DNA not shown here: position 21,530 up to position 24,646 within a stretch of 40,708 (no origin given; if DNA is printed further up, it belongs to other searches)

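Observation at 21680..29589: HK-RR-cyclase-cyclase module: tandem paralogous N-terminal class-III nucleotidyl cyclase / 3-TM / giant TPR proteins downstream of a two-component system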

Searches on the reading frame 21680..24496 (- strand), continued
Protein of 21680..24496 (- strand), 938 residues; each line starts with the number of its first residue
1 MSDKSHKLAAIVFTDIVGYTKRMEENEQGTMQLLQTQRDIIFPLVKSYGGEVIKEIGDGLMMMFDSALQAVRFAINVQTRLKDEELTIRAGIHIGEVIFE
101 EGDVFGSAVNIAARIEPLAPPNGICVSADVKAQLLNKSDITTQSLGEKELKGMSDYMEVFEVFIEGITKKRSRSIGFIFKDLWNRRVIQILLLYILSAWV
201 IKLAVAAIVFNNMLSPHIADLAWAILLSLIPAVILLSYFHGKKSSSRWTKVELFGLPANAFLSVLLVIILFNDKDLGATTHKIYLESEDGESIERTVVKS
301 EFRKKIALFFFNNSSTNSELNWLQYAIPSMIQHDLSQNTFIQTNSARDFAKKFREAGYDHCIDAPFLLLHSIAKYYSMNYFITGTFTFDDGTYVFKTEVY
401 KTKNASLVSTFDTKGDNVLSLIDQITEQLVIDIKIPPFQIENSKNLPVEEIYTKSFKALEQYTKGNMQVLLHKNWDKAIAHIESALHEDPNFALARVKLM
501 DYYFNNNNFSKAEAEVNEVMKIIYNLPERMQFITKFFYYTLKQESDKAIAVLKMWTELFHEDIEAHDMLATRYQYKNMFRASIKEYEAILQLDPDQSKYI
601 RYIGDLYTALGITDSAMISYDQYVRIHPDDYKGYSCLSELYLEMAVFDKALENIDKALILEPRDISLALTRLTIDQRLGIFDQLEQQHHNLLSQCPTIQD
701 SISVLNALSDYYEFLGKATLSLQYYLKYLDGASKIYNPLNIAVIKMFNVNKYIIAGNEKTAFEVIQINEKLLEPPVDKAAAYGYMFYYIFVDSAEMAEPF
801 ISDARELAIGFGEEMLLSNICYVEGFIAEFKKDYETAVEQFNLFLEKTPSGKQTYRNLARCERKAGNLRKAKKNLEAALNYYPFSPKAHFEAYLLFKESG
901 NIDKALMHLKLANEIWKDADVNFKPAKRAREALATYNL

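Call 52: search_protein_families(library=pfam, proteins=[L026:2578-4905:-, L032:4144-6801:+, L050:1527-3842:-, L055:6611-8689:+, L058:66-2123:+, L059:412-2199:+, L061:9989-12001:+, L023:8086-9804:+, L057:9950-11314:+, L060:9965-11188:+], max_evalue=0.001)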
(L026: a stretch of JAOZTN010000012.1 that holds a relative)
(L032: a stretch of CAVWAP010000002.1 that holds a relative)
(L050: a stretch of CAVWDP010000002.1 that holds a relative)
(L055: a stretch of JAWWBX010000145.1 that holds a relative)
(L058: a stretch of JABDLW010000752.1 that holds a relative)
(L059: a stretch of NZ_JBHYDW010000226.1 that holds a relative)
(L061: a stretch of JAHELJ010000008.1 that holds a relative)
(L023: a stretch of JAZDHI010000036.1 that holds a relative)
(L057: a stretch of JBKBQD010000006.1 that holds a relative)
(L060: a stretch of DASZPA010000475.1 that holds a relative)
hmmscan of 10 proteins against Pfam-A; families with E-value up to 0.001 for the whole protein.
L026:2578-4905:- (775 aa): 15 families
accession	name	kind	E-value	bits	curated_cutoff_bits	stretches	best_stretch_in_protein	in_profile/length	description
PF07719.23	TPR_2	-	8.1e-22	75.9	27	0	530-558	5-33/34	Tetratricopeptide repeat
PF13181.12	TPR_8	-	2.6e-18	65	25.7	0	531-558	6-33/34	Tetratricopeptide repeat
PF00515.34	TPR_1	-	7.6e-16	57.6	27.8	1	392-413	13-34/34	Tetratricopeptide repeat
PF14559.12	TPR_19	-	2e-15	57.3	25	1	472-515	5-48/68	Tetratricopeptide repeat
PF00211.25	Guanylate_cyc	-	3.2e-15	56.6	21.9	1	9-161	9-179/183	Adenylate and Guanylate cyclase catalytic domain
PF13428.12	TPR_14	-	4.3e-15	55.2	23.5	0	468-500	11-43/44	Tetratricopeptide repeat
PF13432.12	TPR_16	-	3.2e-13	50.3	32.7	0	499-551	4-56/65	Tetratricopeptide repeat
PF13424.12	TPR_12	-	9.5e-13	48.6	30.1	0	494-551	5-70/77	Tetratricopeptide repeat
PF13431.12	TPR_17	-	6.8e-11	42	24.4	0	481-512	2-33/34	Tetratricopeptide repeat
PF13176.12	TPR_7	-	9.1e-10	38.3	27.9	0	532-552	5-27/36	Tetratricopeptide repeat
PF12895.13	ANAPC3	-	2.1e-09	37.9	27.2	1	473-550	4-80/82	Anaphase-promoting complex, cyclosome, subunit 3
PF23914.1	TPR_CcmH_CycH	-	7.2e-09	36.1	42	1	439-515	66-144/158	Cytochrome c-type biogenesis protein H TPR domain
PF13414.12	TPR_11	-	6e-07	29.5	26.8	0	403-422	17-36/42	TPR repeat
PF12569.14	NatA_aux_su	-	3.9e-05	23.2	33.3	0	532-585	198-250/515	N-terminal acetyltransferase A, auxiliary subunit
PF25064.1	ARM_TT21_5th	-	7.9e-05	23.4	27.8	0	473-521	16-64/117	TT21 fifth ARM repeats domain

L032:4144-6801:+ (885 aa): 8 families
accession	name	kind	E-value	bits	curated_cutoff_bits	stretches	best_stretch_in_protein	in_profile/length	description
PF12833.13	HTH_18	-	1.1e-19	71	33.6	1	33-109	1-77/80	Helix-turn-helix domain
PF00211.25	Guanylate_cyc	-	9.3e-14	51.9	21.9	1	126-286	3-181/183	Adenylate and Guanylate cyclase catalytic domain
PF00165.29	HTH_AraC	-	8.9e-12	45.3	26.6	1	72-104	1-35/42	Bacterial regulatory helix-turn-helix proteins, AraC family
PF07719.23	TPR_2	-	6.2e-09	35.7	27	0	585-615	3-33/34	Tetratricopeptide repeat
PF13181.12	TPR_8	-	4.3e-08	33.1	25.7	0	584-615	2-33/34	Tetratricopeptide repeat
PF00515.34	TPR_1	-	8e-06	25.9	27.8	0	589-615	7-33/34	Tetratricopeptide repeat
PF14559.12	TPR_19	-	3e-05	24.7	25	0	598-627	6-35/68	Tetratricopeptide repeat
PF13431.12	TPR_17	-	0.00013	22.4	24.4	0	530-555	1-26/34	Tetratricopeptide repeat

L050:1527-3842:- (771 aa): 16 families
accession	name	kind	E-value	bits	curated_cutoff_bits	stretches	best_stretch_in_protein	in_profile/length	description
PF00515.34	TPR_1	-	9.7e-15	54.1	27.8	1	530-557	7-34/34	Tetratricopeptide repeat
PF07719.23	TPR_2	-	1.8e-14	53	27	1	528-557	5-34/34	Tetratricopeptide repeat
PF13181.12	TPR_8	-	1.9e-14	52.9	25.7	0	528-557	5-34/34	Tetratricopeptide repeat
PF00211.25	Guanylate_cyc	-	2.7e-14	53.6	21.9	1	9-161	9-179/183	Adenylate and Guanylate cyclase catalytic domain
PF13432.12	TPR_16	-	1.5e-11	45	32.7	0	497-556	4-63/65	Tetratricopeptide repeat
PF13424.12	TPR_12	-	3.9e-11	43.4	30.1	1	492-553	5-74/77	Tetratricopeptide repeat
PF14559.12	TPR_19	-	6.4e-11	42.9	25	0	572-625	4-57/68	Tetratricopeptide repeat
PF13428.12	TPR_14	-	9.9e-11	41.7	23.5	0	528-566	5-43/44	Tetratricopeptide repeat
PF13431.12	TPR_17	-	1.5e-10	41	24.4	0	481-510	4-33/34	Tetratricopeptide repeat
PF23914.1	TPR_CcmH_CycH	-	4.9e-09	36.7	42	0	439-513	68-144/158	Cytochrome c-type biogenesis protein H TPR domain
PF13176.12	TPR_7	-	1.8e-08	34.2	27.9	0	530-552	5-29/36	Tetratricopeptide repeat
PF13414.12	TPR_11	-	9.2e-08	32.1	26.8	0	471-504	9-42/42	TPR repeat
PF12895.13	ANAPC3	-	1.7e-06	28.7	27.2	1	471-549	4-81/82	Anaphase-promoting complex, cyclosome, subunit 3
PF25064.1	ARM_TT21_5th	-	3.2e-05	24.7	27.8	0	471-518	16-63/117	TT21 fifth ARM repeats domain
PF12569.14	NatA_aux_su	-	4.3e-05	23.1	33.3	0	528-583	196-250/515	N-terminal acetyltransferase A, auxiliary subunit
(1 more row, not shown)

L055:6611-8689:+ (692 aa): 6 families
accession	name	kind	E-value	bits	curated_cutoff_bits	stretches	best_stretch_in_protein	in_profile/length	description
PF00211.25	Guanylate_cyc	-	5.4e-13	49.4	21.9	1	9-153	10-173/183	Adenylate and Guanylate cyclase catalytic domain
PF13431.12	TPR_17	-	7.3e-08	32.5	24.4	0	441-463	3-25/34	Tetratricopeptide repeat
PF13428.12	TPR_14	-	3.5e-07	30.7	23.5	0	498-527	9-38/44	Tetratricopeptide repeat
PF13432.12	TPR_16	-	3.1e-06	27.9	32.7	0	537-588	10-62/65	Tetratricopeptide repeat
PF07719.23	TPR_2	-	3.9e-06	27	27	1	558-583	2-27/34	Tetratricopeptide repeat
PF00515.34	TPR_1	-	0.00067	19.8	27.8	0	561-583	5-27/34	Tetratricopeptide repeat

L058:66-2123:+ (685 aa): 17 families
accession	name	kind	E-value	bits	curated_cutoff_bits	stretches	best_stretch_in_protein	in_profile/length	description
PF07719.23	TPR_2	-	7.1e-16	57.4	27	1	466-492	7-33/34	Tetratricopeptide repeat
PF00515.34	TPR_1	-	2.1e-15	56.2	27.8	1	466-493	7-34/34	Tetratricopeptide repeat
PF13432.12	TPR_16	-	1.1e-14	54.9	32.7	2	466-528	3-65/65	Tetratricopeptide repeat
PF14559.12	TPR_19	-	1.8e-14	54.2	25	2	508-560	5-57/68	Tetratricopeptide repeat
PF13431.12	TPR_17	-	1.2e-12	47.5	24.4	1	483-514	2-33/34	Tetratricopeptide repeat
PF13428.12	TPR_14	-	7e-11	42.1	23.5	0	497-530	4-37/44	Tetratricopeptide repeat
PF00211.25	Guanylate_cyc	-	3.1e-10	40.4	21.9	1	22-172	3-172/183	Adenylate and Guanylate cyclase catalytic domain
PF13181.12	TPR_8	-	3.6e-10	39.6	25.7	0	461-492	2-33/34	Tetratricopeptide repeat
PF13174.12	TPR_6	-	1.1e-08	35.6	26.3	0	499-527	5-33/33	Tetratricopeptide repeat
PF13424.12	TPR_12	-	1.4e-08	35.2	30.1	0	435-491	19-76/77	Tetratricopeptide repeat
PF13176.12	TPR_7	-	3.7e-07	30.2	27.9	0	500-517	5-22/36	Tetratricopeptide repeat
PF13414.12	TPR_11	-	1.5e-06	28.2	26.8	0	467-504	1-38/42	TPR repeat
PF12895.13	ANAPC3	-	2.1e-06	28.3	27.2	0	442-517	5-79/82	Anaphase-promoting complex, cyclosome, subunit 3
PF17680.6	FlgO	-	9.2e-06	26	22.6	1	290-330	79-119/130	FlgO protein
PF25062.1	ARM_TT21_N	-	0.00019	21.7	40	0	544-585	10-50/222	Tetratricopeptide repeat protein 21 N-terminal ARM repeat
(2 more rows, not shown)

L059:412-2199:+ (595 aa): 8 families
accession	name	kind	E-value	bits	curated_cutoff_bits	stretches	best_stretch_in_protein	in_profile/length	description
PF13431.12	TPR_17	-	6.4e-08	32.7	24.4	0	414-445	2-32/34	Tetratricopeptide repeat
PF13428.12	TPR_14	-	4.4e-07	30.4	23.5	0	437-464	12-39/44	Tetratricopeptide repeat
PF00211.25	Guanylate_cyc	-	1.5e-06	28.4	21.9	1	20-173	10-172/183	Adenylate and Guanylate cyclase catalytic domain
PF14559.12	TPR_19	-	1.8e-05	25.4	25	0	409-464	9-63/68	Tetratricopeptide repeat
PF07719.23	TPR_2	-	5.9e-05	23.3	27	0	440-459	15-34/34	Tetratricopeptide repeat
PF13432.12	TPR_16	-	0.00024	21.9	32.7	1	409-460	15-65/65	Tetratricopeptide repeat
PF13414.12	TPR_11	-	0.00025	21.1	26.8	0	440-463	8-31/42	TPR repeat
PF23914.1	TPR_CcmH_CycH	-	0.00046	20.5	42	0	418-460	43-84/158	Cytochrome c-type biogenesis protein H TPR domain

L061:9989-12001:+ (670 aa): 17 families
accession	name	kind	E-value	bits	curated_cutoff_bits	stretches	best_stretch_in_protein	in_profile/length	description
PF07719.23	TPR_2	-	4.2e-16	58.1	27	1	482-510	4-32/34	Tetratricopeptide repeat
PF00515.34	TPR_1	-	2.9e-13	49.4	27.8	1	482-510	4-32/34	Tetratricopeptide repeat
PF13181.12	TPR_8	-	7.2e-12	44.9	25.7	0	485-510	7-32/34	Tetratricopeptide repeat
PF00211.25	Guanylate_cyc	-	1.9e-11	44.3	21.9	1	7-157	3-172/183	Adenylate and Guanylate cyclase catalytic domain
PF14559.12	TPR_19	-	6.1e-11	42.9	25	1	459-513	5-59/68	Tetratricopeptide repeat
PF13431.12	TPR_17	-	1.2e-09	38.1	24.4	1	468-499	2-33/34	Tetratricopeptide repeat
PF13424.12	TPR_12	-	1.6e-09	38.2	30.1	1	448-506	7-72/77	Tetratricopeptide repeat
PF13428.12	TPR_14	-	8.4e-09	35.7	23.5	0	482-519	4-41/44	Tetratricopeptide repeat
PF13432.12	TPR_16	-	4.6e-08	33.8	32.7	0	452-513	4-65/65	Tetratricopeptide repeat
PF13174.12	TPR_6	-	5.1e-07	30.4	26.3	0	484-512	5-33/33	Tetratricopeptide repeat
PF12895.13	ANAPC3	-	5.5e-07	30.2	27.2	1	427-501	5-78/82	Anaphase-promoting complex, cyclosome, subunit 3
PF25062.1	ARM_TT21_N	-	9.6e-07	29.2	40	0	531-570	12-50/222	Tetratricopeptide repeat protein 21 N-terminal ARM repeat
PF13176.12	TPR_7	-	1.8e-05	24.9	27.9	0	485-508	5-30/36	Tetratricopeptide repeat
PF13414.12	TPR_11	-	0.00011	22.3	26.8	0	466-489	15-38/42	TPR repeat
PF17680.6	FlgO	-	0.0002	21.6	22.6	1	275-314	79-118/130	FlgO protein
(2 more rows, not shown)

L023:8086-9804:+ (572 aa): 1 family
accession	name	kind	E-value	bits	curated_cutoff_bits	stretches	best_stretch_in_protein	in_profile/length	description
PF00211.25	Guanylate_cyc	-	1.1e-16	61.4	21.9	1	40-210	5-175/183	Adenylate and Guanylate cyclase catalytic domain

L057:9950-11314:+ (454 aa): 1 family
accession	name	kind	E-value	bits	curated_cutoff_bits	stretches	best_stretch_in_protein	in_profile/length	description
PF00211.25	Guanylate_cyc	-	3.3e-12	46.8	21.9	1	20-170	10-172/183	Adenylate and Guanylate cyclase catalytic domain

L060:9965-11188:+ (407 aa): 1 family
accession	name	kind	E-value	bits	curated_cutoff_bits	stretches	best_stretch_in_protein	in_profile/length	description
PF00211.25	Guanylate_cyc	-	2.2e-14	53.9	21.9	1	15-163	10-170/183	Adenylate and Guanylate cyclase catalytic domain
